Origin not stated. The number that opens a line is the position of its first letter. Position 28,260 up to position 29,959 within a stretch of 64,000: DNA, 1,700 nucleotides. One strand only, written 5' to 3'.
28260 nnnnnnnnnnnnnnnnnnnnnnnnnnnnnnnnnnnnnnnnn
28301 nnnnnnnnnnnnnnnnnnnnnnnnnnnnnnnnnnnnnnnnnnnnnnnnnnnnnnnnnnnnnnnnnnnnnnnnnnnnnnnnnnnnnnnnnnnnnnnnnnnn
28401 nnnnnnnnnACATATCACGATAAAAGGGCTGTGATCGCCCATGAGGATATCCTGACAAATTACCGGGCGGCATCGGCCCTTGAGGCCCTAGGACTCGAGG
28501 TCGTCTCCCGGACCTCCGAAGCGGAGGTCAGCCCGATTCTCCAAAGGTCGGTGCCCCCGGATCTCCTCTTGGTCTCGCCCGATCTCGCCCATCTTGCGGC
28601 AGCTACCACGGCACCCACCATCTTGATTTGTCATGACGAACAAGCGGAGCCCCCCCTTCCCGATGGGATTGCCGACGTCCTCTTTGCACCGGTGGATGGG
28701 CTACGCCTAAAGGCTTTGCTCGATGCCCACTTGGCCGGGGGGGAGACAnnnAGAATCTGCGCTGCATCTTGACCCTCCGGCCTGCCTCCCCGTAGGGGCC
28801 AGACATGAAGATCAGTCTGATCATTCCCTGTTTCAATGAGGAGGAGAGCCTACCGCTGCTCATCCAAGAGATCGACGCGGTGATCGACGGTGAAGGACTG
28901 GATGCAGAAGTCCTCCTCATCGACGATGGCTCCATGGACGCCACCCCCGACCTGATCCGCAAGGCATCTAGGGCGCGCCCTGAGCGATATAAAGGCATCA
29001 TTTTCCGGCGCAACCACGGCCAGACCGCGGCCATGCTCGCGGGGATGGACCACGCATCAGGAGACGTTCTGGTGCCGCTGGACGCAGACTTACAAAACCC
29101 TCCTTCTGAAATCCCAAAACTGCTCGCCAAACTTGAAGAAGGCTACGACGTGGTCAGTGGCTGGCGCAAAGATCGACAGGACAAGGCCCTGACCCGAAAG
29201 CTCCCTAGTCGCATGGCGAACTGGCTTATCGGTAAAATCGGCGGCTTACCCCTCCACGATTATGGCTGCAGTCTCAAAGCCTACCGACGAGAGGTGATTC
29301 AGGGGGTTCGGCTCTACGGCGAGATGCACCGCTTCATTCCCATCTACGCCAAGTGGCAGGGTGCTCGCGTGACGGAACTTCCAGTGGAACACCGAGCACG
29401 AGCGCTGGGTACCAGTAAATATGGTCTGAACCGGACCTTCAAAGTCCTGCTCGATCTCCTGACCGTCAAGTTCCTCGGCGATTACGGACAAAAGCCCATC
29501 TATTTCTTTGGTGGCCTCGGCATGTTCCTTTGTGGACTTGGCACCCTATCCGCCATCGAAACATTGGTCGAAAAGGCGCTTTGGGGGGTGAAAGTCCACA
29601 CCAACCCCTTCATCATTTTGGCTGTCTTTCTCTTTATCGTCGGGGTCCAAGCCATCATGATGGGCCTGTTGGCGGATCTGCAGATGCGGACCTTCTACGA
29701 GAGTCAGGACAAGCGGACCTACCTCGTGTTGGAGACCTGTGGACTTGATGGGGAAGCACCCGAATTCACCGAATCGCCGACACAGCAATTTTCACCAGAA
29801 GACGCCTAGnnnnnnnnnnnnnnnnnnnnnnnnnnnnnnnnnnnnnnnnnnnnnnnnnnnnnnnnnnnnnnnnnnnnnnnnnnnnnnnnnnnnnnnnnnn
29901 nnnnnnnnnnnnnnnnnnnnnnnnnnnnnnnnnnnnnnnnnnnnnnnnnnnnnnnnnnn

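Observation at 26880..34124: Sensor kinase followed by a coupled GT2 - AsnB-like amidotransferase - anchor protein - ArnT/PMT-like GT-C operon: a candidate lipid-linked, amidated-sugar modification system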

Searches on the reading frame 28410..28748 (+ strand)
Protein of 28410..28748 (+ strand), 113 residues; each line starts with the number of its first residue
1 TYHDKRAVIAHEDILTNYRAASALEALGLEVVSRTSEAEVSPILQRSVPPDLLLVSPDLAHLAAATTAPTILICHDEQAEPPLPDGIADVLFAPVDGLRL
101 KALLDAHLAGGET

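Call 105: search_solved_structures(query=window:28410-28748:+, max_evalue=10)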
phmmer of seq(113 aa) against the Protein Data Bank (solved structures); distinct sequences matched with E-value up to 10: 0.

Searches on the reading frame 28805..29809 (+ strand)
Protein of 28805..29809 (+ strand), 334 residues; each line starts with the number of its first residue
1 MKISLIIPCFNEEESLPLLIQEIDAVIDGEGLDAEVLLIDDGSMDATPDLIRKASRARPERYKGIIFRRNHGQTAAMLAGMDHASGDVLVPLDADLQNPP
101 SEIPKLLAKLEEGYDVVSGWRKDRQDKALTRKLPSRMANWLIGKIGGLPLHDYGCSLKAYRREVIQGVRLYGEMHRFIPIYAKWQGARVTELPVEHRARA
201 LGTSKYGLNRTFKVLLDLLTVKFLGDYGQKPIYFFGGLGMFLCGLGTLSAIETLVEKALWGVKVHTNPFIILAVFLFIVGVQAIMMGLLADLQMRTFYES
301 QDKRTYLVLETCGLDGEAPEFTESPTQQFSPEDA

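Call 9: search_protein_families(library=pfam, proteins=[window:28805-29809:+], max_evalue=0.01)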
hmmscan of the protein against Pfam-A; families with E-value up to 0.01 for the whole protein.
window:28805-29809:+ (334 aa): 3 families
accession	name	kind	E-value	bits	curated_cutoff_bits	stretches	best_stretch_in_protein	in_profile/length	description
PF00535.33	Glycos_transf_2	-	2e-31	109.6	23.3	1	4-166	1-165/168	Glycosyl transferase family 2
PF13641.12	Glyco_tranf_2_3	-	0.00064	20.2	27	1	3-127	3-129/230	Glycosyltransferase like family 2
PF10111.15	Glyco_tranf_2_2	-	0.0082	16.1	27.3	0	33-103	29-99/276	Glycosyltransferase like family 2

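Call 10: search_protein_families(library=ncbifam, proteins=[window:28805-29809:+], max_evalue=0.01)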
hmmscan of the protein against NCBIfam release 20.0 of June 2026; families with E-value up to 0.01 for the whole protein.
window:28805-29809:+ (334 aa): 19 families
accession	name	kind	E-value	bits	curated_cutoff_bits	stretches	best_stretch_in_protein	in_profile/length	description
NF007986.1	PRK10714.1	equivalog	8.2e-67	225.4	529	1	2-309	7-309/316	undecaprenyl-phosphate 4-deoxy-4-formamido-L-arabinose transferase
NF047588.1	GlcsyltransPgfSStrep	equivalog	1.7e-44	152.3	500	1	1-311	1-305/308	glycosyltransferase PgfS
TIGR04182.1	glyco_TIGR04182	equivalog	3.3e-23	82.5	325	1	3-299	2-288/293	S-layer glycoprotein N-glycosyltransferase AglJ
NF041391.1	DPhHxTase_Halo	equivalog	4.8e-17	61.7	375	1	9-201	3-188/213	dolichyl-phosphate hexose transferase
TIGR03937.1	PgaC_IcaA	equivalog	1.5e-12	47.2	422.3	1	2-95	46-135/407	poly-beta-1,6-N-acetyl-D-glucosamine synthase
TIGR04283.1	glyco_like_mftF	equivalog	2.5e-12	46.8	182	1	3-140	1-127/221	TIGR04283 family arsenosugar biosynthesis glycosyltransferase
NF010496.0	PRK13915.1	equivalog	4.1e-10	39.2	262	1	2-110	32-142/307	glucosyl-3-phosphoglycerate synthase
NF058614.1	PPMAGASynPpgS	equivalog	4.3e-09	36.1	370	1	4-195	3-195/226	polyprenyl-phospho-N-acetylgalactosaminyl synthase PpgS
NF041875.1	EPS_EpsD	equivalog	9.6e-09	35.1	370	1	3-117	1-111/325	exopolysaccharide biosynthesis glycosyltransferase EpsD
NF047683.1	TeichurnBiosyTuaG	equivalog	5.1e-08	32.9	400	1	2-106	7-107/252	teichuronic acid biosynthesis protein TuaG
NF050050.1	ProtGlycPglI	equivalog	6.3e-08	32.3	500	1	2-131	3-129/306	GalNAc(5)-diNAcBac-PP-undecaprenol beta-1,3-glucosyltransferase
TIGR04242.1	nodulat_NodC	equivalog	1.1e-07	31.2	550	1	3-112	50-158/395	chitooligosaccharide synthase NodC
NF007482.0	PRK10073.1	equivalog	3.1e-07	29.7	423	1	2-108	7-108/334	glycosyltransferase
NF038302.1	EPS_HpsE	equivalog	5.4e-07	28.9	300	1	2-95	2-96/307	hormogonium polysaccharide biosynthesis glycosyltransferase HpsE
TIGR03965.1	mycofact_glyco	equivalog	2.3e-06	26.8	280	1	3-112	76-181/467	mycofactocin biosynthesis glycosyltransferase MftF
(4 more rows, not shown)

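Call 15: search_solved_structures(query=window:28805-29809:+, max_evalue=0.001)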
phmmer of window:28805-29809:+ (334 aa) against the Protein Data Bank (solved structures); distinct sequences matched with E-value up to 0.001: 20.
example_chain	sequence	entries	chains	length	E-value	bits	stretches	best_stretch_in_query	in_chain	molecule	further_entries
9bhc_C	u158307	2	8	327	2.7e-62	214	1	2-323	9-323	Undecaprenyl-phosphate 4-deoxy-4-formamido-L-arabinose transferase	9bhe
8vxh_A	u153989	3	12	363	3.9e-62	213.4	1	2-323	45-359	Undecaprenyl-phosphate 4-deoxy-4-formamido-L-arabinose transferase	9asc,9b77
9hwj_A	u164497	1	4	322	1.4e-60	208.3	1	2-309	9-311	Undecaprenyl-phosphate 4-deoxy-4-formamido-L-arabinose transferase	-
5eke_A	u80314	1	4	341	1e-32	116.7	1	2-315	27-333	Uncharacterized glycosyltransferase sll0501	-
5ekp_C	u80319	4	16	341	1.4e-32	116.3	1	2-315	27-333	Uncharacterized glycosyltransferase sll0501 | Glycosyltransferase sll0501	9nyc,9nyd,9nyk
9nye_A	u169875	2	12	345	1.4e-32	116.3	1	2-315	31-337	Glycosyltransferase sll0501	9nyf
5mlz_A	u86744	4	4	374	3.9e-25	91.8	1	1-239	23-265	Dolichol monophosphate mannose synthase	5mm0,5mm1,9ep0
4ddz_A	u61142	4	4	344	5.2e-07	32.2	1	3-117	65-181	GLUCOSYL-3-PHOSPHOGLYCERATE SYNTHASE (GpgS) | Glucosyl-3-phosphoglycerate synthase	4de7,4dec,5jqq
4y6n_A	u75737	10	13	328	5.5e-07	32.1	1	3-117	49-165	Glucosyl-3-phosphoglycerate synthase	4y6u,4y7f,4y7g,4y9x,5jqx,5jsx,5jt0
3e25_A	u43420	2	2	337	5.9e-07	32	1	3-117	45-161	Putative uncharacterized protein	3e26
6yv7_B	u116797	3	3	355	6.7e-06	28.6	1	2-99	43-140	Glycosyl transferase, family 2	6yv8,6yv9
6yv7_A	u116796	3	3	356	6.7e-06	28.6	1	2-99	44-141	Glycosyl transferase, family 2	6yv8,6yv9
7pdo_A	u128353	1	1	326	7.1e-06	28.5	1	3-121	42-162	Glucosyl-3-phosphoglycerate synthase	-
7p5l_A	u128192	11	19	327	7.1e-06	28.5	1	3-121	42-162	Glucosyl-3-phosphoglycerate synthase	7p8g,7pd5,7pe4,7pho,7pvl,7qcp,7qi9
3ckj_A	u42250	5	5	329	1.5e-05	27.4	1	3-113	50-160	Putative uncharacterized protein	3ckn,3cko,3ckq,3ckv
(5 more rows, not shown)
